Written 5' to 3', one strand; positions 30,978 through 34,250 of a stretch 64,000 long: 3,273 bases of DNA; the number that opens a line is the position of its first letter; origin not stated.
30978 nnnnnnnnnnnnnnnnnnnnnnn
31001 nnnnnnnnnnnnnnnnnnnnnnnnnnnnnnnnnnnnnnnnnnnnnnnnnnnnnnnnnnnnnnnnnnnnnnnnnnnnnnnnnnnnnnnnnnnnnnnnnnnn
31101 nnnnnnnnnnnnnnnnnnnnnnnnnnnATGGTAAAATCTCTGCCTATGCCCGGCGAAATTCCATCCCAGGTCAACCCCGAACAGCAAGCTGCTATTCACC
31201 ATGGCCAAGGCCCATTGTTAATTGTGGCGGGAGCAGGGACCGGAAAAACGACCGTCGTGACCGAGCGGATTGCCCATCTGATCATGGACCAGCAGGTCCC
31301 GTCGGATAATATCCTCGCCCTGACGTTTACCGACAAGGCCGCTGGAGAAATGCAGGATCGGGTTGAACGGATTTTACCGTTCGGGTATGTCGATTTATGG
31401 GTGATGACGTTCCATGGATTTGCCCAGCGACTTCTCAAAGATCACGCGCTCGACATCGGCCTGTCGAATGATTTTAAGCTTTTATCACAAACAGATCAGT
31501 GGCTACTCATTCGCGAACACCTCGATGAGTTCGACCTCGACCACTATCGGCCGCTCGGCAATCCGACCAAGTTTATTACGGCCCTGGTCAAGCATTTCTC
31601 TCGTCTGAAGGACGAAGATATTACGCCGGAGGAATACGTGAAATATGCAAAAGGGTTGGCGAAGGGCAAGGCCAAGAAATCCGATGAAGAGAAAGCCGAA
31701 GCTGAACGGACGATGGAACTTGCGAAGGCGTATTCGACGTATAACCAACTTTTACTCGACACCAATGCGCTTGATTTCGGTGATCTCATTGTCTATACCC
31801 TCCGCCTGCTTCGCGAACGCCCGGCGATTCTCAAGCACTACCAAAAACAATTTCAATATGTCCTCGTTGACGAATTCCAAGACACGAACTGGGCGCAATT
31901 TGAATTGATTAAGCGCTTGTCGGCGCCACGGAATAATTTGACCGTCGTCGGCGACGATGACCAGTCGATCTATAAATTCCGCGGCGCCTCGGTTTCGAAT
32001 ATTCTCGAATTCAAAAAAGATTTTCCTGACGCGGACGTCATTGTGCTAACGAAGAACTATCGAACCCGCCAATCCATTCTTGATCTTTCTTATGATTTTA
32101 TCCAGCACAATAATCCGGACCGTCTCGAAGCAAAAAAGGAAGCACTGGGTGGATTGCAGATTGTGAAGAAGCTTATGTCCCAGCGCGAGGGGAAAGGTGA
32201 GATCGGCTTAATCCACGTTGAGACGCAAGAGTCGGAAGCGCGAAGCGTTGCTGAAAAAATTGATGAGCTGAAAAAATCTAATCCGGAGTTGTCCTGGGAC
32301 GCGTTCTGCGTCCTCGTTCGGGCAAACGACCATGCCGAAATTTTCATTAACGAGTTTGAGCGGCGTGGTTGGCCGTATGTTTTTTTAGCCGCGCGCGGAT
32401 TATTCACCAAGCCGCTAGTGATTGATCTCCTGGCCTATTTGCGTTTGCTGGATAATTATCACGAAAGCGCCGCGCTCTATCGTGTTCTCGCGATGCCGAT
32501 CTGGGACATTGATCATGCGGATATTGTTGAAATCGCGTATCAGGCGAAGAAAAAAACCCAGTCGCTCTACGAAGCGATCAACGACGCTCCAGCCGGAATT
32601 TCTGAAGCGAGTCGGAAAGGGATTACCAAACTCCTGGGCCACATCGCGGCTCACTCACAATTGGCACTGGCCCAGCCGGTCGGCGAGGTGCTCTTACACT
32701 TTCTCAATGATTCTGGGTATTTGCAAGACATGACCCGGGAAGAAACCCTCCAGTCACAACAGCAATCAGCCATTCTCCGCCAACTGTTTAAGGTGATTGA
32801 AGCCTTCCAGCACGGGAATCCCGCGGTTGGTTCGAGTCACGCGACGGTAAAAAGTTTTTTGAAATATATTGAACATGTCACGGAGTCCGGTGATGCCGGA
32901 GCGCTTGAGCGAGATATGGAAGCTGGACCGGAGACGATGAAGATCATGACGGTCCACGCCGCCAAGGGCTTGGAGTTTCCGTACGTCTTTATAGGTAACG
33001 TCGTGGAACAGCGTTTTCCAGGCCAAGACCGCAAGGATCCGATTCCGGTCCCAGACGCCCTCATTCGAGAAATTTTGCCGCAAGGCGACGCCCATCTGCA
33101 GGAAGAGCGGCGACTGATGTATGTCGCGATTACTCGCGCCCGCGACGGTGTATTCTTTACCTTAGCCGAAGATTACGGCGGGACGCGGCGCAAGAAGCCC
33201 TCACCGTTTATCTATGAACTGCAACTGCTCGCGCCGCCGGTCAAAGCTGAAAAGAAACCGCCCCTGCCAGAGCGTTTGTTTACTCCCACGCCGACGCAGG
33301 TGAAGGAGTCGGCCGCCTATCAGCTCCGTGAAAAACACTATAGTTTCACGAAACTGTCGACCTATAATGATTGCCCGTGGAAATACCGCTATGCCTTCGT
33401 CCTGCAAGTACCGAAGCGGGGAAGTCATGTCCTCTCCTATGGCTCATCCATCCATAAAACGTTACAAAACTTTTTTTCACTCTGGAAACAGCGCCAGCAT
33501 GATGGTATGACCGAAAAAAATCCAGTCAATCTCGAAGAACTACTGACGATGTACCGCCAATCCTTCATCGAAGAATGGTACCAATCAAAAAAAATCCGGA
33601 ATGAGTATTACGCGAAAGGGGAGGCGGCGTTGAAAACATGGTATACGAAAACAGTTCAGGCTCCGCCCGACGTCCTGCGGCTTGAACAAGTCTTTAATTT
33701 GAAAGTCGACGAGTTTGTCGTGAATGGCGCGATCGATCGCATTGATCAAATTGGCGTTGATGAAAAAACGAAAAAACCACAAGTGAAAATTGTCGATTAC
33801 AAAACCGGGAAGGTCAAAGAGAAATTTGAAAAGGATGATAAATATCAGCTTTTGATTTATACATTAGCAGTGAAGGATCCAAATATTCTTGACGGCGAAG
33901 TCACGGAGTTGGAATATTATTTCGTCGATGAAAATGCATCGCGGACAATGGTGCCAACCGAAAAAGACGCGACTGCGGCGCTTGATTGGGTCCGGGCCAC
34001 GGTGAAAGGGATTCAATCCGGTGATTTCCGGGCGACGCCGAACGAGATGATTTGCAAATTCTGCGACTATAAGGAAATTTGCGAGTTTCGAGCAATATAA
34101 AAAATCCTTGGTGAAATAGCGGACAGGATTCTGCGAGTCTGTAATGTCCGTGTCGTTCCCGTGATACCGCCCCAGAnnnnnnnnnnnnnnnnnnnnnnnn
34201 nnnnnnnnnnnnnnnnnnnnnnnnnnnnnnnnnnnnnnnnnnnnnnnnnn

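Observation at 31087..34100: Perfect 23-bp palindrome in front of a UvrD-helicase/Cas4-like Fe-S nuclease fusion; near-identical 22-mer inside rsmI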

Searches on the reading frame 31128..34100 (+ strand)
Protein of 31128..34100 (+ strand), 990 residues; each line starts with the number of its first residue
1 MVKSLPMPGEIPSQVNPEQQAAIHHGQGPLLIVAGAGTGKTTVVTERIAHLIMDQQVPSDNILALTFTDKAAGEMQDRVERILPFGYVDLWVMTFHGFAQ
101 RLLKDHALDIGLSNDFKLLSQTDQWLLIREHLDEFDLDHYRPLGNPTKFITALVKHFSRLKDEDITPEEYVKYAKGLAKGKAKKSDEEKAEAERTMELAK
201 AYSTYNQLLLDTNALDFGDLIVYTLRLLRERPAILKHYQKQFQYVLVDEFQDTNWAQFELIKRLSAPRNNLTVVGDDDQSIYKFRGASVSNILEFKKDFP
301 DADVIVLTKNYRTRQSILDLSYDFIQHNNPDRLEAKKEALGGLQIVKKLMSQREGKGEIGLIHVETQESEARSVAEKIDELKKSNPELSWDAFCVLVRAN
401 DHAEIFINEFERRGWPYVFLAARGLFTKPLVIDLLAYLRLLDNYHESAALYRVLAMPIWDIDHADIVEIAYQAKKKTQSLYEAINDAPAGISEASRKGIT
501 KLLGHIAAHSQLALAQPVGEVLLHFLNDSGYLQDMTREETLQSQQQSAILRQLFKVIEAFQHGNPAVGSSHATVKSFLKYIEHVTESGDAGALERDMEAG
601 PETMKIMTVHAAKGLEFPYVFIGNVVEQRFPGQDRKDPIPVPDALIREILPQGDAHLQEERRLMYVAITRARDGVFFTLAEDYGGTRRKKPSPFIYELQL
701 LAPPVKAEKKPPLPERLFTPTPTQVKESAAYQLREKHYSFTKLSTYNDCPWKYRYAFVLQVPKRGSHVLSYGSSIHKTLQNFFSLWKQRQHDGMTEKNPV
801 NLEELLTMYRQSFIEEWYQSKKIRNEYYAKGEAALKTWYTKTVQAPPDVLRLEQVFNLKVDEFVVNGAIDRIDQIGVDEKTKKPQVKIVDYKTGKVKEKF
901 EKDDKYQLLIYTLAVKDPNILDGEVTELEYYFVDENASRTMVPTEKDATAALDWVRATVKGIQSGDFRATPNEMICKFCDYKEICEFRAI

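Call 8: search_protein_families(library=pfam, proteins=[window:31128-34100:+], max_evalue=0.001)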
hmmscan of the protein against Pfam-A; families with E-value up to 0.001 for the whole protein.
window:31128-34100:+ (990 aa): 10 families
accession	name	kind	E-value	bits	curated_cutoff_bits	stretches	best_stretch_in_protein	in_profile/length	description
PF00580.27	UvrD-helicase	-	6.5e-83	279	23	1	16-300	2-271/271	UvrD/REP helicase N-terminal domain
PF13361.12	UvrD_C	-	1.3e-49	169.9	25.6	1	305-681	1-349/350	UvrD-like helicase C-terminal domain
PF12705.13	PDDEXK_1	-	1.4e-34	120.5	22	1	738-986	2-247/247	PD-(D/E)XK nuclease superfamily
PF13245.12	AAA_19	-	2.4e-24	86.4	25.1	1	19-285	1-134/134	AAA domain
PF13538.12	UvrD_C_2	-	1.4e-10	41.3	27.4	1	606-626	4-24/52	UvrD-like helicase C-terminal domain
PF13604.12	AAA_30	-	2.3e-06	27.9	27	0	15-79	2-66/191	AAA domain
PF01930.23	Cas_Cas4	-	6.7e-06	26.7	22.7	1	873-985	52-158/160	Domain of unknown function DUF83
PF21445.3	ADDB_N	-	7.8e-06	25.7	26.6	1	32-274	2-230/290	ADDB, N-terminal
PF01443.25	Viral_helicase1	-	1e-05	25.9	21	0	235-292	51-109/228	Viral superfamily 1 RNA helicase core domain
PF13086.12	AAA_11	-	0.00048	20.4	27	0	15-249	2-221/257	AAA domain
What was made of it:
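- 31173..33170 (+): Helicase core: Pfam UvrD-helicase aa 16-300 and UvrD_C aa 305-681. Call 8.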

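Call 9: search_protein_families(library=ncbifam, proteins=[window:31128-34100:+], max_evalue=0.001)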
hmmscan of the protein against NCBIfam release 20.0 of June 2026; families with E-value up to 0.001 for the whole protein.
window:31128-34100:+ (990 aa): 23 families
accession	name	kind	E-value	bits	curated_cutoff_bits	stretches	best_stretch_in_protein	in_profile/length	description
TIGR01073.1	pcrA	equivalog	2.6e-145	485.6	911.2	1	14-699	4-632/725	DNA helicase PcrA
TIGR01074.1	rep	equivalog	9.7e-120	400.8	951.45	1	15-698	2-633/668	DNA helicase Rep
NF008743.0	PRK11773.1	equivalog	9.2e-114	381.3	965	1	13-698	8-636/720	DNA helicase II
TIGR01075.1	uvrD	equivalog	7.1e-109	365.1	1144.45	1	14-698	4-631/715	DNA helicase II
NF008172.0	PRK10919.1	equivalog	8.1e-89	298.6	1168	1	14-698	2-633/673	DNA helicase Rep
TIGR02785.1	addA_Gpos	equivalog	6.2e-64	216.4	707.65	4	365-637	540-816/1234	helicase-exonuclease AddAB subunit AddA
NF008276.0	PRK11054.1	equivalog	1.1e-51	176.2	543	2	13-335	195-525/684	DNA helicase IV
TIGR00609.1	recB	equivalog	1.1e-47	162.8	696.05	2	211-681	339-814/1175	exodeoxyribonuclease V subunit beta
TIGR02784.1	addA_alphas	equivalog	1.2e-39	136.5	860.75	3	393-678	586-868/1138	double-strand break repair helicase AddA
NF010485.0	PRK13909.1-2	equivalog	3.5e-31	108.3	650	2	197-384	283-467/909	RecB-like helicase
NF010487.0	PRK13909.1-4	equivalog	1.5e-28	99.6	759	2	189-439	268-524/924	RecB-like helicase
NF008128.0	PRK10876.1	equivalog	1.6e-18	65.8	1697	2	235-317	371-453/1181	exodeoxyribonuclease V subunit beta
NF041464.1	HelD_BACSU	equivalog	8.6e-17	60.3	419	1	171-329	478-634/779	RNA polymerase recycling motor HelD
NF010486.0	PRK13909.1-3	equivalog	1.3e-15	56.6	1109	2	194-409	280-502/921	RecB-like helicase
TIGR02773.1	addB_Gpos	equivalog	6.9e-14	50.5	903.7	1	32-454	6-401/1159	helicase-exonuclease AddAB subunit AddB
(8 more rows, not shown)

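Call 12: find_homologous_proteins(query=window:31128-34097:+, max_evalue=1e-30)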
Query window:31128-34097:+ (990 aa): 8000 proteins with E <= 1e-30 among 8000 candidates; the best 120 are listed.
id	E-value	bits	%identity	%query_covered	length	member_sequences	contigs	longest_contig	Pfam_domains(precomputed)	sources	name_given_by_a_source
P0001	0.0e+0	2262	100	100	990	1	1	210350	PF13538.13,PF21445.4,PF01930.24,PF12705.14,PF01443.25,PF13604.13,PF13361.13,PF13245.13,PF00580.28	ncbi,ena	-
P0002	0.0e+0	2031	89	100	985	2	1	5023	PF13538.13,PF21445.4,PF01930.24,PF12705.14,PF01443.25,PF13604.13,PF13361.13,PF13245.13,PF00580.28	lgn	-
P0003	0.0e+0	2007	89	99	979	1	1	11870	PF13538.13,PF21445.4,PF01930.24,PF12705.14,PF01443.25,PF13604.13,PF13361.13,PF13245.13,PF00580.28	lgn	-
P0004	0.0e+0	1966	87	99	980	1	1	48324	PF13538.13,PF21445.4,PF01930.24,PF12705.14,PF01443.25,PF13604.13,PF13361.13,PF13245.13,PF00580.28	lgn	-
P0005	0.0e+0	1956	86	99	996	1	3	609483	PF13538.13,PF21445.4,PF01930.24,PF12705.14,PF01443.25,PF13604.13,PF13361.13,PF13245.13,PF00580.28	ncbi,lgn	-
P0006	0.0e+0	1914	85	99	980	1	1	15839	PF13538.13,PF21445.4,PF12705.14,PF13604.13,PF13361.13,PF13245.13,PF00580.28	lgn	-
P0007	0.0e+0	1819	81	99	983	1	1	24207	PF13538.13,PF21445.4,PF01930.24,PF12705.14,PF13604.13,PF13361.13,PF13245.13,PF00580.28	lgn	-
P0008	0.0e+0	1805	79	99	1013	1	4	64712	PF13538.13,PF12705.14,PF13604.13,PF13361.13,PF13245.13,PF00580.28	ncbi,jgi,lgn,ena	-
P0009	0.0e+0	1786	79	99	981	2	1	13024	PF13538.13,PF21445.4,PF12705.14,PF01443.25,PF13604.13,PF13361.13,PF13245.13,PF00580.28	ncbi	-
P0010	0.0e+0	1779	78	99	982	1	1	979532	PF13538.13,PF21445.4,PF01930.24,PF12705.14,PF01443.25,PF13604.13,PF13361.13,PF13245.13,PF00580.28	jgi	-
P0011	0.0e+0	1772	78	99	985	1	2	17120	PF13538.13,PF01930.24,PF12705.14,PF13604.13,PF13361.13,PF13245.13,PF00580.28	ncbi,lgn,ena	-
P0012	0.0e+0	1772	79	99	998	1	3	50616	PF13538.13,PF01930.24,PF12705.14,PF01443.25,PF13604.13,PF13361.13,PF13245.13,PF00580.28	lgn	-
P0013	0.0e+0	1767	78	99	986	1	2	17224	PF13538.13,PF01930.24,PF12705.14,PF01443.25,PF13604.13,PF13361.13,PF13245.13,PF00580.28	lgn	-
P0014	0.0e+0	1763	77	99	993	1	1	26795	PF13538.13,PF21445.4,PF01930.24,PF12705.14,PF13604.13,PF13361.13,PF13245.13,PF00580.28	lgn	-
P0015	0.0e+0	1756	78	99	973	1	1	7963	PF13538.13,PF21445.4,PF01930.24,PF12705.14,PF01443.25,PF13604.13,PF13361.13,PF13245.13,PF00580.28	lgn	-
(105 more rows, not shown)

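Call 13: find_related_loci(query=window:31128-34097:+, collection=metagenome_contigs, flank=4000)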
Query window:31128-34097:+ (990 aa) in metagenome_contigs; peptide patterns used: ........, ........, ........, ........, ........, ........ (x = any residue, [..] = any of these).
46 stretches matched a pattern; 16 encode a relative of the query (tblastn E <= 1e-3); 16 distinct loci.
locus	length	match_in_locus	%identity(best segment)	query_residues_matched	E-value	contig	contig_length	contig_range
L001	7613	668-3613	79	6-990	0e+0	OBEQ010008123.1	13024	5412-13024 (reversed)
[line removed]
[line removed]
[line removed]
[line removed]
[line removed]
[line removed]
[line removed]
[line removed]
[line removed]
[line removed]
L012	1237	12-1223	69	584-990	0e+0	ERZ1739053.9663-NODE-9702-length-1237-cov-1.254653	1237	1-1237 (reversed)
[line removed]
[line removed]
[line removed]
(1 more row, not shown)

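Call 15: find_encoding_contigs(protein=P0005, flank=10000, max_places=3)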
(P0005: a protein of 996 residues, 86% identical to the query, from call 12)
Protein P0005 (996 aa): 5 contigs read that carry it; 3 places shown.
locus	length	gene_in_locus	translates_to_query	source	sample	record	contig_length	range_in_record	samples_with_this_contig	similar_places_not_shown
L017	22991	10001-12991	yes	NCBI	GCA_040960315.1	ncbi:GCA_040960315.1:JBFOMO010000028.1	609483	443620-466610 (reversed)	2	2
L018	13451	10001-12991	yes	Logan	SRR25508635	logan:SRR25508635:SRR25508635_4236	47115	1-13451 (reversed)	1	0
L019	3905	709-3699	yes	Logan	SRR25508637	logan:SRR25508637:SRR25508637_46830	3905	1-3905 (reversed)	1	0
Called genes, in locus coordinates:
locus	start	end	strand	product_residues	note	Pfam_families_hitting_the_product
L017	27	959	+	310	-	PF00231:ATP-synt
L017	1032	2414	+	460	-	PF02874:ATP-synt_ab_N, PF00006:ATP-synt_ab, PF22919:ATP-synt_VA_C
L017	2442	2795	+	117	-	PF05635:23S_rRNA_IVP, PF22296:bAvd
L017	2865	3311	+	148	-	PF02823:ATP-synt_DE_N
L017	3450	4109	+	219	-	-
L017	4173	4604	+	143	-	PF20393:Pro_CA_2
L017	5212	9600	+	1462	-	PF13620:CarboxypepD_reg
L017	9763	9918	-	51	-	PF13490:zf-HC2 (faint)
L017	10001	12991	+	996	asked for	PF00580:UvrD-helicase, PF01443:Viral_helicase1 (faint), PF13245:AAA_19, PF13604:AAA_30 (faint), PF21445:ADDB_N (weak), PF13361:UvrD_C, PF01930:Cas_Cas4 (faint), PF12705:PDDEXK_1, +1 more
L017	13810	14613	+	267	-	-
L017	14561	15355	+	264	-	PF01409:tRNA-synt_2d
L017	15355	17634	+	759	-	PF01588:tRNA_bind, PF03483:B3_4, PF03484:B5, PF17759:tRNA_synthFbeta, PF03147:FDX-ACB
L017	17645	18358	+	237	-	PF11554:DUF3232 (weak)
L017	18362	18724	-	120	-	-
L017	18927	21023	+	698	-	PF02518:HATPase_c, PF00204:DNA_gyraseB, PF01751:Toprim, PF00986:DNA_gyraseB_C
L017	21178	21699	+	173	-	PF01797:Y1_Tnp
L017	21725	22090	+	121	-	PF22268:DUF6954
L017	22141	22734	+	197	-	PF02463:SMC_N (faint), PF13175:AAA_15 (faint), PF00005:ABC_tran, PF13304:AAA_21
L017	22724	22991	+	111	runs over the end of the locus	-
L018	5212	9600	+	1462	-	PF13620:CarboxypepD_reg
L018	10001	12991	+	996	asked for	PF00580:UvrD-helicase, PF01443:Viral_helicase1 (faint), PF13245:AAA_19, PF13604:AAA_30 (faint), PF21445:ADDB_N (weak), PF13361:UvrD_C, PF01930:Cas_Cas4 (faint), PF12705:PDDEXK_1, +1 more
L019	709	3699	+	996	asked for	PF00580:UvrD-helicase, PF01443:Viral_helicase1 (faint), PF13245:AAA_19, PF13604:AAA_30 (faint), PF21445:ADDB_N (weak), PF13361:UvrD_C, PF01930:Cas_Cas4 (faint), PF12705:PDDEXK_1, +1 more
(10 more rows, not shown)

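Call 16: find_encoding_contigs(protein=P0004, flank=10000, max_places=2)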
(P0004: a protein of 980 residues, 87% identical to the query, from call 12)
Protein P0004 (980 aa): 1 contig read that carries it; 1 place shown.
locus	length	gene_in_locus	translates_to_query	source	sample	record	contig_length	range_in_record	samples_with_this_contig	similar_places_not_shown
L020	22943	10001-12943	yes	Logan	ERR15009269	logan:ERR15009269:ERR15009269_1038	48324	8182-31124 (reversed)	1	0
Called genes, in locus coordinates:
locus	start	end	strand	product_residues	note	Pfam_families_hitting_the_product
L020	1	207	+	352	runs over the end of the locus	PF02646:RmuC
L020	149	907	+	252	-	-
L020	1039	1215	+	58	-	-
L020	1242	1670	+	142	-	PF00293:NUDIX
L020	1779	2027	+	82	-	PF09527:ATPase_gene1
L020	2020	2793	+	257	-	PF00119:ATP-synt_A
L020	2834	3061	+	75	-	PF00137:ATP-synt_C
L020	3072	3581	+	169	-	PF00430:ATP-synt_B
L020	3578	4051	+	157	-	PF01966:HD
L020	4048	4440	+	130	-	PF00213:OSCP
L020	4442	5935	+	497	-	PF02874:ATP-synt_ab_N, PF00006:ATP-synt_ab, PF00306:ATP-synt_ab_C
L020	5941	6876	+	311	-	PF00231:ATP-synt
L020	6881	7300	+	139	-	-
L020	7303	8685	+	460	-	PF02874:ATP-synt_ab_N, PF00006:ATP-synt_ab, PF22919:ATP-synt_VA_C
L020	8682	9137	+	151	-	PF02823:ATP-synt_DE_N, PF00401:ATP-synt_DE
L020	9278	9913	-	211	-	-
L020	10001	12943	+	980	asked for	PF00580:UvrD-helicase, PF01443:Viral_helicase1 (faint), PF13245:AAA_19, PF13604:AAA_30 (faint), PF21445:ADDB_N (weak), PF13361:UvrD_C, PF12705:PDDEXK_1, PF01930:Cas_Cas4 (weak), +1 more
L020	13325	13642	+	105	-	-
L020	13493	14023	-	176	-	PF13581:HATPase_c_2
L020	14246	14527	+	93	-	-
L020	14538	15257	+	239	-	PF01409:tRNA-synt_2d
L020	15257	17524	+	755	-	PF01588:tRNA_bind, PF03483:B3_4, PF03484:B5, PF17759:tRNA_synthFbeta, PF03147:FDX-ACB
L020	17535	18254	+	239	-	PF11554:DUF3232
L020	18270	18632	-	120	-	-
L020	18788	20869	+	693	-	PF02518:HATPase_c, PF00204:DNA_gyraseB, PF01751:Toprim, PF00986:DNA_gyraseB_C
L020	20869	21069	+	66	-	-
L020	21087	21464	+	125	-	-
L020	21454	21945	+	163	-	PF01467:CTP_transf_like (weak)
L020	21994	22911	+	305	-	PF00005:ABC_tran, PF13304:AAA_21, PF13732:DrrA1-3_C (weak)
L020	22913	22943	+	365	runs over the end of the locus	PF12698:ABC2_membrane_3, PF01061:ABC2_membrane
